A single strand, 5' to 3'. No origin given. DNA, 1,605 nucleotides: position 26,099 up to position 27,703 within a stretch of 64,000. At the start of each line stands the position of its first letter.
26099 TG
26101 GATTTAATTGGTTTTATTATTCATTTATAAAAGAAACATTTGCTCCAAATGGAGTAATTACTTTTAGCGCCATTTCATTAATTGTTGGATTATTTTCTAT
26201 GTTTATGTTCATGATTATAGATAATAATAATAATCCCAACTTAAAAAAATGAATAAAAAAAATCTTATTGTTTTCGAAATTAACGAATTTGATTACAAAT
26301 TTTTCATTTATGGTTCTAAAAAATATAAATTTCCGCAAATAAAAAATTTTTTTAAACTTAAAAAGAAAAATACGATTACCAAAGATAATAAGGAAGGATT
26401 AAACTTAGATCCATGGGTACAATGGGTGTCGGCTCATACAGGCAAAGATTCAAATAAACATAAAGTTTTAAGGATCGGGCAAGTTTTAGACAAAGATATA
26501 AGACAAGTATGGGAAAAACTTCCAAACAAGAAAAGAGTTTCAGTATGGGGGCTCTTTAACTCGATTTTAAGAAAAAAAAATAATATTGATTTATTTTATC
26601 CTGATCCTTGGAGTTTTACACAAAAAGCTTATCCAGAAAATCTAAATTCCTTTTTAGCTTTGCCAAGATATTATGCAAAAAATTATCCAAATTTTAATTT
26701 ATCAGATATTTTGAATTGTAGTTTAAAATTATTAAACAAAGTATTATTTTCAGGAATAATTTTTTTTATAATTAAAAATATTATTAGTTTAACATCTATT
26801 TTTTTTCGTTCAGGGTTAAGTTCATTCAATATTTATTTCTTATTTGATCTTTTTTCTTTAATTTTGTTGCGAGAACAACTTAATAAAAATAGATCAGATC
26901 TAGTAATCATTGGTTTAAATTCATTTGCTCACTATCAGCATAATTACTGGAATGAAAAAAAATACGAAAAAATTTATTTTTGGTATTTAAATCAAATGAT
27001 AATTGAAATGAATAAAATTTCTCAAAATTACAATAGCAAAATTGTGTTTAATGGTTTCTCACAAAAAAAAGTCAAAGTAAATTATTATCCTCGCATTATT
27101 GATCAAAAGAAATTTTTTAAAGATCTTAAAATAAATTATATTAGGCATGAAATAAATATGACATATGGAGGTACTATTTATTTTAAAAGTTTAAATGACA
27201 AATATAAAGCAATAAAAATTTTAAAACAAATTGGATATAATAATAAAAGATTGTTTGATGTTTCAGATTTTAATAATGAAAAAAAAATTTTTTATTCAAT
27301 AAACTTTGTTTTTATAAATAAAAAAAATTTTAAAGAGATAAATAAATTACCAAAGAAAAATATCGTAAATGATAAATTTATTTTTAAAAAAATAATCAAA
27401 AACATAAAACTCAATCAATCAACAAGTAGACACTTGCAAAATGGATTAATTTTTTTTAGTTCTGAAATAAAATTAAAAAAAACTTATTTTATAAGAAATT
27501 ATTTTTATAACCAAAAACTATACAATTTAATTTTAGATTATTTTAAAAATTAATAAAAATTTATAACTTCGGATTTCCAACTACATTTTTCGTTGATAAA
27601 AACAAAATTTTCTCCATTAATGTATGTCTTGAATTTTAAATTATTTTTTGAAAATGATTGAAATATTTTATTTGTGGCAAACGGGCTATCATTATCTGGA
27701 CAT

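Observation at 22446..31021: Candidate lipid-linked amino-sugar decoration system (GT2 + PIG-L + GT-C + AlkP + ATP-grasp + 2 FkbM + SDR)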

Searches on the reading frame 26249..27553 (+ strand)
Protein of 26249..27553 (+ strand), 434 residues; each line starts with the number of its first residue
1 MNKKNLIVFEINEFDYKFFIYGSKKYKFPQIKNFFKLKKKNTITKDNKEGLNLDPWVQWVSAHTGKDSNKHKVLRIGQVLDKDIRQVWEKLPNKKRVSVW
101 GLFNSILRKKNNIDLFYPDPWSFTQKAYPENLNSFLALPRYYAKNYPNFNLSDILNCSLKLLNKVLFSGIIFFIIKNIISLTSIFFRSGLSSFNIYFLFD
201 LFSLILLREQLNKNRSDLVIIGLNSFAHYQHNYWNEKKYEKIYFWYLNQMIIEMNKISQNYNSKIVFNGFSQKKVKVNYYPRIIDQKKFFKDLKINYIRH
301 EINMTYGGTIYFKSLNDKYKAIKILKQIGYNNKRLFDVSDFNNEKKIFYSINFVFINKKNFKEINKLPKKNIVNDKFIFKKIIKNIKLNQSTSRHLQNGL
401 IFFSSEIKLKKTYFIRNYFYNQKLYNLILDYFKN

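Call 3: search_protein_families(library=pfam, proteins=[window:26249-27553:+], max_evalue=0.01)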
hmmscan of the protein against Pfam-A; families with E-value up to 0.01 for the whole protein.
window:26249-27553:+ (434 aa): 0 families

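Call 5: search_protein_families(library=ncbifam, proteins=[window:26249-27553:+], max_evalue=0.1)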
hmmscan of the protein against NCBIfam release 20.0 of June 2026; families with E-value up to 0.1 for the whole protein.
window:26249-27553:+ (434 aa): 0 families

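Call 9: search_solved_structures(query=window:26249-27553:+, max_evalue=10)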
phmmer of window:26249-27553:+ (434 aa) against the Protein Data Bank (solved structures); distinct sequences matched with E-value up to 10: 6.
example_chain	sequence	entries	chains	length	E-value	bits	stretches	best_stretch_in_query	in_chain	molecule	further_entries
3we7_A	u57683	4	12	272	0.084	15.4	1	103-173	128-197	Putative uncharacterized protein PH0499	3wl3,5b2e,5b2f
8bgn_A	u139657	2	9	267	0.11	15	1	105-174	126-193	Diacetylchitobiose deacetylase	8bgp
8bgo_A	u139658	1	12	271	0.11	15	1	105-174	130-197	Diacetylchitobiose deacetylase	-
7r81_J2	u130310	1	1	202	0.56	12.7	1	36-87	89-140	40S ribosomal protein S8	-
5oql_q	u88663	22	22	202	0.59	12.6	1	36-86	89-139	40S ribosomal protein S8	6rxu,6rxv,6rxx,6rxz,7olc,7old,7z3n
3wl4_A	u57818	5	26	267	0.65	12.5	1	105-160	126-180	Uncharacterized protein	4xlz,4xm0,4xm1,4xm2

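Call 14: find_homologous_proteins(query=window:26249-27553:+, max_evalue=0.001)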
Query window:26249-27553:+ (434 aa): 104 proteins with E <= 0.001 among 8000 candidates.
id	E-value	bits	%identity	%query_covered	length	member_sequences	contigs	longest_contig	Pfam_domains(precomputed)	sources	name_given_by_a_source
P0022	4.9e-278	940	100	100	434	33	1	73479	-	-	-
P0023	5.9e-185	634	68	99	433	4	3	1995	-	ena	-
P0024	7.0e-164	564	63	99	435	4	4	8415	-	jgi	jgi:hypothetical protein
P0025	3.5e-157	542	60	100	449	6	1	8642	-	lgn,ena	-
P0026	2.8e-149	516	95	56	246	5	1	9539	-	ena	-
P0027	6.7e-126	439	51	100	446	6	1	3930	-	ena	-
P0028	2.4e-125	437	51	100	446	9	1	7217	-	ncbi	-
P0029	4.7e-125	436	54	93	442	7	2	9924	-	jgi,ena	jgi:hypothetical protein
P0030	4.4e-122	427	53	93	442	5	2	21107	-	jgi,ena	jgi:hypothetical protein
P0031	7.1e-121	423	51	99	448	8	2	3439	-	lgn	-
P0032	2.1e-120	421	51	99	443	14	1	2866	-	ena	-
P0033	4.2e-118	413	52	93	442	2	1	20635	-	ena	-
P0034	4.4e-118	413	50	99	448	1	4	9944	-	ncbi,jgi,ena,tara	tara:strand:+ start:4560 stop:5906 length:1347 start_codon:yes stop_codon:yes gene_type:complete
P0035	3.6e-117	410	50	99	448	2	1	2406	-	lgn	-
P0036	4.1e-116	407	52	93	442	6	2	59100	-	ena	-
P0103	1.4e-57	214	32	98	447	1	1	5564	PF01663.28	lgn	-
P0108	1.5e-51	194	30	99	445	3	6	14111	-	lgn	-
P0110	8.1e-51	192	33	100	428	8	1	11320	-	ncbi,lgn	-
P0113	2.9e-45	173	29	100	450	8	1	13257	-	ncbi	ncbi:MAG: hypothetical protein RR792_00495 [Thermomonas sp.]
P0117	4.9e-41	160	30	81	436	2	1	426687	-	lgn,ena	-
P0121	2.7e-37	147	31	99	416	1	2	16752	-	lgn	-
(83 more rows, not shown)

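Call 22: predict_structure(alignment_id=A2)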
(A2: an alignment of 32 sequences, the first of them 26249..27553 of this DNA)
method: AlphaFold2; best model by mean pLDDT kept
length: 434 residues; sequences in the alignment: 32
mean_pLDDT: 94.6   pTM: 0.92
mean pLDDT of the five models: 94.6, 94.3, 94.0, 93.7, 93.6
residues with pLDDT >= 90: 395; 70-90: 37; 50-70: 2; < 50: 0
segments of 3 or more residues with pLDDT < 50: none
pLDDT, mean of each block of 10 residues (from residue 1): 88 96 98 98 95 94 97 89 95 93 91 93 91 94 84 95 95 98 97 95 97 96 95 96 98 98 97 95 93 96 86 98 97 95 94 92 93 96 94 96 97 97 98 88
secondary structure, 60 per line:
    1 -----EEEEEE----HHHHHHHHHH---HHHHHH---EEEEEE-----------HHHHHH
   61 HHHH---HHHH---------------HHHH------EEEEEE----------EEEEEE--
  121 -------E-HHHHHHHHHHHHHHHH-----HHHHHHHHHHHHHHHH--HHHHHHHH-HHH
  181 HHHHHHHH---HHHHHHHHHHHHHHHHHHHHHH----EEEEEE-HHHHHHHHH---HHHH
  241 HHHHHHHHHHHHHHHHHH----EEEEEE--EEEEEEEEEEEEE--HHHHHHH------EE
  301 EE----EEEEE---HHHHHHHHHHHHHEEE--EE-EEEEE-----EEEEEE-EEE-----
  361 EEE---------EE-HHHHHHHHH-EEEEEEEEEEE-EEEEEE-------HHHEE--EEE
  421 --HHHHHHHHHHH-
elements in order: E6-11 H16-25 H29-34 E38-43 H55-64 H68-71 H87-90 E97-102 E113-118 H130-145 H151-166 H169-176 H178-188 H192-213 E218-223 H225-233 H237-258 E263-268 E271-283 H286-292 E299-302 E307-311 H315-327 E328-330 E336-340 E346-351 E353-355 E361-363 H376-384 E386-396 E398-403 E418-420 H423-433

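Call 25: fold_search(model_id=the predicted structure, library=pdb)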
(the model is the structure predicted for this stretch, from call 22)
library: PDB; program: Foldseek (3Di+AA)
matches with E <= 10: 373; with E <= 0.001: 159
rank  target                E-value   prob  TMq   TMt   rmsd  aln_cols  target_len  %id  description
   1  7g59_A                5.6e-07  1.00  0.41  0.25  10.7       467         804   10  Crystal Structure of rat Autotaxin in complex with [2-fluoro-4-(2,2,2-trifluoroethoxy)phenyl]methyl 2-(4,5,6,7-tetrahy (released 2024-12-18)
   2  7cba_A                8.9e-07  1.00  0.42  0.27   8.6       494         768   11  Crystal structure of snake venom phosphodiesterase (PDE) from Taiwan cobra (Naja atra atra) in complex with isorhamnet (released 2021-07-21)
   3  7g3k_A                1.0e-06  1.00  0.40  0.25  10.9       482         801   10  Crystal Structure of rat Autotaxin in complex with 5-tert-butyl-2-chloro-4-[(7-methyl-8-oxo-5,6-dihydroimidazo[1,5-a]p (released 2024-12-18)
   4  1ei6_A                1.1e-06  1.00  0.42  0.44  10.5       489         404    8  CRYSTAL STRUCTURE OF PHOSPHONOACETATE HYDROLASE COMPLEXED WITH PHOSPHONOFORMATE (released 2003-11-25)
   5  5egh_B                1.4e-06  1.00  0.41  0.45  11.4       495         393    9  Structure of ENPP6, a choline-specific glycerophosphodiester-phosphodiesterase in complex with phosphocholine (released 2016-03-09)
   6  6wev_AbA              1.5e-06  1.00  0.41  0.25  10.5       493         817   12  Crystal structures of human E-NPP 1: bound to N-{[1-(6,7-dimethoxy-5,8-dihydroquinazolin-4-yl)piperidin-4-yl]methyl} (released 2020-09-09)
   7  6weu_AbA              1.8e-06  1.00  0.42  0.25  10.3       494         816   11  Crystal structures of human E-NPP 1: bound to adenosine-5'-thio-monophosphate (released 2020-09-09)
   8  6wet_BaB              1.9e-06  1.00  0.42  0.26  10.4       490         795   11  Crystal structures of human E-NPP 1: apo (released 2020-09-09)
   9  1ei6_B                2.0e-06  1.00  0.43  0.46  10.5       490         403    9  CRYSTAL STRUCTURE OF PHOSPHONOACETATE HYDROLASE COMPLEXED WITH PHOSPHONOFORMATE (released 2003-11-25)
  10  7g2t_A                2.0e-06  1.00  0.41  0.25  10.6       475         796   10  Crystal Structure of rat Autotaxin in complex with 1H-benzotriazol-5-yl-[3-[(2-tert-butyl-4-chloro-5-methylphenyl)meth (released 2024-12-18)
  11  1ei6_D                2.4e-06  1.00  0.43  0.46  10.5       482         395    9  CRYSTAL STRUCTURE OF PHOSPHONOACETATE HYDROLASE COMPLEXED WITH PHOSPHONOFORMATE (released 2003-11-25)
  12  6wev_BbB              2.4e-06  1.00  0.42  0.26  10.3       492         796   11  Crystal structures of human E-NPP 1: bound to N-{[1-(6,7-dimethoxy-5,8-dihydroquinazolin-4-yl)piperidin-4-yl]methyl} (released 2020-09-09)
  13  7g7c_A                2.4e-06  1.00  0.41  0.25  10.6       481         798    9  Crystal Structure of rat Autotaxin in complex with 4-[3-[5-chloro-4-methyl-2-[(4-methyl-5-oxo-1H-1,2,4-triazol-3-yl)me (released 2024-12-18)
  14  7cba_B                2.6e-06  1.00  0.44  0.28   8.7       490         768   11  Crystal structure of snake venom phosphodiesterase (PDE) from Taiwan cobra (Naja atra atra) in complex with isorhamnet (released 2021-07-21)
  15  7g3f_A                2.6e-06  1.00  0.40  0.25  11.1       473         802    9  Crystal Structure of rat Autotaxin in complex with 2-[(2-tert-butyl-5-chloro-4-cyanophenoxy)methyl]-3-methylimidazole- (released 2024-12-18)
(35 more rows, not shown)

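Call 31: find_related_loci(query=A2, collection=metagenome_contigs, flank=10000)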
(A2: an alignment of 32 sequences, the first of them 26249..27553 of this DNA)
Query A2 (434 aa) in metagenome_contigs; peptide patterns used: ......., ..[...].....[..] (x = any residue, [..] = any of these).
600 stretches matched a pattern (row limit reached: there are more); 395 encode a relative of the query (tblastn E <= 1e-3); the best 80 are kept; 80 distinct loci.
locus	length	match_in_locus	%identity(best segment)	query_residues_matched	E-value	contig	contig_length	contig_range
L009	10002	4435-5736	100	1-434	0e+0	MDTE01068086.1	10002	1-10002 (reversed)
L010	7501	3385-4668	69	6-433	0e+0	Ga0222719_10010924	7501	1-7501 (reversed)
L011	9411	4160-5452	63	2-432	2e-159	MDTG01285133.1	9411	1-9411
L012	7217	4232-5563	51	3-434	2e-128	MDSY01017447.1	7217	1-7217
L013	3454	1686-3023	48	3-432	2e-125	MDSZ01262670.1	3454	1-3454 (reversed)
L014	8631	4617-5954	50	4-433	6e-121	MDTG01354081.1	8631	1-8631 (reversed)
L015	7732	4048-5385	50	4-433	9e-120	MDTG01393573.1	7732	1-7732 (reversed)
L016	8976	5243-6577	48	4-432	2e-119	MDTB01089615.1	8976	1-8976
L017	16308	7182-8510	49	1-432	4e-118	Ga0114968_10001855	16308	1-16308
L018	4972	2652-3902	48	4-403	8e-119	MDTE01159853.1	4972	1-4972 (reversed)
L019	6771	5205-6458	50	1-402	4e-118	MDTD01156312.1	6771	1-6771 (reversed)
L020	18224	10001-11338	48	3-432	1e-117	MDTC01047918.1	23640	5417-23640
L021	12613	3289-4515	50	10-403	3e-117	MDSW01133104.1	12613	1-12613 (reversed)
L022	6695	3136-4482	48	3-433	3e-117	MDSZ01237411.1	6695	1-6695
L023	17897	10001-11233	50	3-402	1e-114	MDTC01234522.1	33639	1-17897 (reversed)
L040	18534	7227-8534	48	4-433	6e-107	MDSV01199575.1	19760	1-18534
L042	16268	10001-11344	47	3-433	4e-104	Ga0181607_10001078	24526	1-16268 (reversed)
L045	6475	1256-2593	47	3-433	2e-101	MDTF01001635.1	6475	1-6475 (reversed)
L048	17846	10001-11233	49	3-402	2e-113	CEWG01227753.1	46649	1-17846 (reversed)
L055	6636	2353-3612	39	1-403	7e-80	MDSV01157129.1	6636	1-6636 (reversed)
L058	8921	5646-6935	37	4-432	8e-77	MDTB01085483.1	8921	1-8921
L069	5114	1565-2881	39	3-433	3e-72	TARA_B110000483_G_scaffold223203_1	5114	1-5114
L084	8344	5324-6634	36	5-434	9e-69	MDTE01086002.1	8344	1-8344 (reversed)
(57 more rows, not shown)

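Call 35: search_protein_families(library=pfam, proteins=[L084:3372-4550:-, L040:6020-7216:+, L021:7846-9495:+, L048:13444-14976:+, L021:6664-7836:+, L055:3750-5564:-, L017:2860-4248:+, L040:2002-3486:+, L023:4738-5727:+, L045:2943-4316:+], max_evalue=0.1)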
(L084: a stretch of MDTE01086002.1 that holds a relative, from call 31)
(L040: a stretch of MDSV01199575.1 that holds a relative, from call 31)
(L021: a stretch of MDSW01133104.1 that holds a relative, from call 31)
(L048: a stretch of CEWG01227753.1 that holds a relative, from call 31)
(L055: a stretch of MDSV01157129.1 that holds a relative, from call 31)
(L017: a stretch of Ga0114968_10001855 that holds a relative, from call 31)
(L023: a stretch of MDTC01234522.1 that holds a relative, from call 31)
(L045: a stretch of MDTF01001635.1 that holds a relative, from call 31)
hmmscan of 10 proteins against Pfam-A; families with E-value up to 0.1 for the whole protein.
L084:3372-4550:- (393 aa): 0 families

L040:6020-7216:+ (399 aa): 0 families

L021:7846-9495:+ (550 aa): 0 families

L048:13444-14976:+ (511 aa): 2 families
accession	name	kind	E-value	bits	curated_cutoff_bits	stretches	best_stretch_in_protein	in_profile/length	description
PF04932.20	Wzy_C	-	1.3e-12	48.2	31.7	2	190-327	3-136/149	O-Antigen ligase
PF13533.13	Biotin_lipoyl_2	-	0.049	13.9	29.8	0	338-358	10-30/32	Biotin-lipoyl like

L021:6664-7836:+ (391 aa): 0 families

L055:3750-5564:- (605 aa): 2 families
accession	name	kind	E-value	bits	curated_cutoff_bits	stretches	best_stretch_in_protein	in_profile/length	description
PF07220.16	DUF1420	-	2.1e-67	228.8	19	2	95-603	138-668/672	Protein of unknown function (DUF1420)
PF16995.10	tRNA-synt_2_TM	-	0.0086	16.3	26.8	1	444-512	138-209/215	Transmembrane region of lysyl-tRNA synthetase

L017:2860-4248:+ (463 aa): 1 family
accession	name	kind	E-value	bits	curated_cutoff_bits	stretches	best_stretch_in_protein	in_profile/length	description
PF04932.20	Wzy_C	-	4.5e-06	27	31.7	1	205-403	3-149/149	O-Antigen ligase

L040:2002-3486:+ (495 aa): 0 families

L023:4738-5727:+ (330 aa): 1 family
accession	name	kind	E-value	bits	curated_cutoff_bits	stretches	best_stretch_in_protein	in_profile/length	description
PF00953.26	Glycos_transf_4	-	1.5e-16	61.3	27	1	82-231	3-158/160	Glycosyl transferase family 4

L045:2943-4316:+ (458 aa): 7 families
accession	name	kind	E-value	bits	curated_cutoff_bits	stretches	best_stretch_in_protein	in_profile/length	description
PF07992.20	Pyr_redox_2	-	2.7e-06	27.5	26.1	1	178-238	187-242/291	Pyridine nucleotide-disulphide oxidoreductase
PF13434.12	Lys_Orn_oxgnase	-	0.00064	19.4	21.3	1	181-232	284-336/339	L-lysine 6-monooxygenase/L-ornithine 5-monooxygenase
PF13738.12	Pyr_redox_3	-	0.0022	17.7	30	1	176-234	214-268/305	Pyridine nucleotide-disulphide oxidoreductase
PF13454.12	NAD_binding_9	-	0.0056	17.1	21.8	0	10-38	1-32/155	FAD-NAD(P)-binding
PF13450.12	NAD_binding_8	-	0.015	16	21.9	1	11-65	1-53/68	NAD(P)-binding Rossmann-like domain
PF06039.21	Mqo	-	0.022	13.7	27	1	176-237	183-245/489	Malate:quinone oxidoreductase (Mqo)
PF00070.33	Pyr_redox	-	0.065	14.2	22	0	183-206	49-72/82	Pyridine nucleotide-disulphide oxidoreductase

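Call 36: search_protein_families(library=pfam, proteins=[L042:5501-6466:+, L058:2957-4183:+, L069:3659-4501:-, L048:6524-7612:+, L058:6956-7669:+, L015:2295-3986:+], max_evalue=0.1)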
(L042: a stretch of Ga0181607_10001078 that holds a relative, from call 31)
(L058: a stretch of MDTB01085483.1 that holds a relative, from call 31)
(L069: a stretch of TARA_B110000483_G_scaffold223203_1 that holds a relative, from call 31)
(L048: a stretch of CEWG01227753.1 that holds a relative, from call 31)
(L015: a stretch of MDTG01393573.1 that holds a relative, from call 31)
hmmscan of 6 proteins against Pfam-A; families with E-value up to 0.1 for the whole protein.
L042:5501-6466:+ (322 aa): 8 families
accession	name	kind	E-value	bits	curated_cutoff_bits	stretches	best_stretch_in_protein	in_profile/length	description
PF01370.27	Epimerase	-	7.6e-47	160.2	20.9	1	3-251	1-240/240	NAD dependent epimerase/dehydratase family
PF16363.11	GDP_Man_Dehyd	-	7.8e-37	127.9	27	1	4-306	1-324/332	GDP-mannose 4,6 dehydratase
PF01073.25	3Beta_HSD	-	1.3e-15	57.6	22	1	4-161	1-165/280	3-beta hydroxysteroid dehydrogenase/isomerase family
PF02719.21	Polysacc_synt_2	-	3.4e-15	56.4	20.2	1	3-174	1-174/293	Polysaccharide biosynthesis protein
PF04321.23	RmlD_sub_bind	-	4.5e-15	55.9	27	1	1-157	1-140/287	RmlD substrate binding domain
PF13460.12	NAD_binding_10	-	9.7e-05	22.8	27.2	1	7-161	1-138/184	NAD(P)H-binding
PF07993.18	NAD_binding_4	-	0.0026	17.4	20.1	1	66-173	88-209/258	Male sterility protein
PF03435.24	Sacchrp_dh_NADP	-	0.011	16.5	25.1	0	8-76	5-78/129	Saccharopine dehydrogenase NADP binding domain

L058:2957-4183:+ (409 aa): 2 families
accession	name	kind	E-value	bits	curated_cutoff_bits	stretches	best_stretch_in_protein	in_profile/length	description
PF01041.23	DegT_DnrJ_EryC1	-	7.4e-24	85.1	19.8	2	37-200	31-194/360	DegT/DnrJ/EryC1/StrS aminotransferase family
PF10547.14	P22_AR_N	-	0.054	14.1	30.7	0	370-408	4-41/115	P22_AR N-terminal domain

L069:3659-4501:- (281 aa): 4 families
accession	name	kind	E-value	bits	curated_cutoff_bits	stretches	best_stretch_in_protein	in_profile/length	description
PF13527.13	Acetyltransf_9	-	1.5e-09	38.3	25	1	12-103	8-97/127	Acetyltransferase (GNAT) domain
PF00583.31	Acetyltransf_1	-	3.3e-07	31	20.7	1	20-128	7-112/116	Acetyltransferase (GNAT) family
PF01233.25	NMT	-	0.00052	20.4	25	1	28-101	56-130/160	Myristoyl-CoA:protein N-myristoyltransferase, N-terminal domain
PF13508.13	Acetyltransf_7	-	0.044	14.6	27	1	54-111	10-61/84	Acetyltransferase (GNAT) domain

L048:6524-7612:+ (363 aa): 3 families
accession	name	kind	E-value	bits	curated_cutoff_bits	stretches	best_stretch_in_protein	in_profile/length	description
PF00534.26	Glycos_transf_1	-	4e-13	49.7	26.4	1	179-292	7-122/172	Glycosyl transferases group 1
PF13692.12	Glyco_trans_1_4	-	6e-11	43.2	27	1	188-294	2-108/142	Glycosyl transferases group 1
PF20706.3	GT4-conflict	-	0.00078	19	26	1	165-295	173-314/385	Family 4 Glycosyltransferase in conflict systems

L058:6956-7669:+ (238 aa): 1 family
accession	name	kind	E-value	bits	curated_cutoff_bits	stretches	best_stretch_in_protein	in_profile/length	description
PF00551.24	Formyl_trans_N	-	4.5e-08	33.5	26.1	1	89-180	66-158/181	Formyl transferase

L015:2295-3986:+ (564 aa): 2 families
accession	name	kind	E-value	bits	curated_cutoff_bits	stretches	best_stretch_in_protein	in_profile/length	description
PF16861.10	Carbam_trans_C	-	1.3e-56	191.3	27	1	391-560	1-168/170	Carbamoyltransferase C-terminus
PF02543.21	Carbam_trans_N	-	6.8e-38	131.4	24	1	2-343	1-346/346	Carbamoyltransferase N-terminus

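Call 37: search_solved_structures(query=A2, max_evalue=10, show_alignments=3)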
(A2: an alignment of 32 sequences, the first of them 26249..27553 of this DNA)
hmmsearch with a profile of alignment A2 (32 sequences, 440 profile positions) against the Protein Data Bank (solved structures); distinct sequences matched with E-value up to 10: 3.
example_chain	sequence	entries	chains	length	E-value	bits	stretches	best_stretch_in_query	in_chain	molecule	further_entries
9hx8_A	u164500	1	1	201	0.31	13.2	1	285-341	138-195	Ubiquitin-like protein SMT3,Serine/arginine-rich splicing factor 6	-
9hx5_A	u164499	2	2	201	0.38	12.9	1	286-341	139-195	Ubiquitin-like protein SMT3,Serine/arginine-rich splicing factor 6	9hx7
8ro0_p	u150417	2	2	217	0.54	12.4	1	263-375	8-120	RRM domain-containing protein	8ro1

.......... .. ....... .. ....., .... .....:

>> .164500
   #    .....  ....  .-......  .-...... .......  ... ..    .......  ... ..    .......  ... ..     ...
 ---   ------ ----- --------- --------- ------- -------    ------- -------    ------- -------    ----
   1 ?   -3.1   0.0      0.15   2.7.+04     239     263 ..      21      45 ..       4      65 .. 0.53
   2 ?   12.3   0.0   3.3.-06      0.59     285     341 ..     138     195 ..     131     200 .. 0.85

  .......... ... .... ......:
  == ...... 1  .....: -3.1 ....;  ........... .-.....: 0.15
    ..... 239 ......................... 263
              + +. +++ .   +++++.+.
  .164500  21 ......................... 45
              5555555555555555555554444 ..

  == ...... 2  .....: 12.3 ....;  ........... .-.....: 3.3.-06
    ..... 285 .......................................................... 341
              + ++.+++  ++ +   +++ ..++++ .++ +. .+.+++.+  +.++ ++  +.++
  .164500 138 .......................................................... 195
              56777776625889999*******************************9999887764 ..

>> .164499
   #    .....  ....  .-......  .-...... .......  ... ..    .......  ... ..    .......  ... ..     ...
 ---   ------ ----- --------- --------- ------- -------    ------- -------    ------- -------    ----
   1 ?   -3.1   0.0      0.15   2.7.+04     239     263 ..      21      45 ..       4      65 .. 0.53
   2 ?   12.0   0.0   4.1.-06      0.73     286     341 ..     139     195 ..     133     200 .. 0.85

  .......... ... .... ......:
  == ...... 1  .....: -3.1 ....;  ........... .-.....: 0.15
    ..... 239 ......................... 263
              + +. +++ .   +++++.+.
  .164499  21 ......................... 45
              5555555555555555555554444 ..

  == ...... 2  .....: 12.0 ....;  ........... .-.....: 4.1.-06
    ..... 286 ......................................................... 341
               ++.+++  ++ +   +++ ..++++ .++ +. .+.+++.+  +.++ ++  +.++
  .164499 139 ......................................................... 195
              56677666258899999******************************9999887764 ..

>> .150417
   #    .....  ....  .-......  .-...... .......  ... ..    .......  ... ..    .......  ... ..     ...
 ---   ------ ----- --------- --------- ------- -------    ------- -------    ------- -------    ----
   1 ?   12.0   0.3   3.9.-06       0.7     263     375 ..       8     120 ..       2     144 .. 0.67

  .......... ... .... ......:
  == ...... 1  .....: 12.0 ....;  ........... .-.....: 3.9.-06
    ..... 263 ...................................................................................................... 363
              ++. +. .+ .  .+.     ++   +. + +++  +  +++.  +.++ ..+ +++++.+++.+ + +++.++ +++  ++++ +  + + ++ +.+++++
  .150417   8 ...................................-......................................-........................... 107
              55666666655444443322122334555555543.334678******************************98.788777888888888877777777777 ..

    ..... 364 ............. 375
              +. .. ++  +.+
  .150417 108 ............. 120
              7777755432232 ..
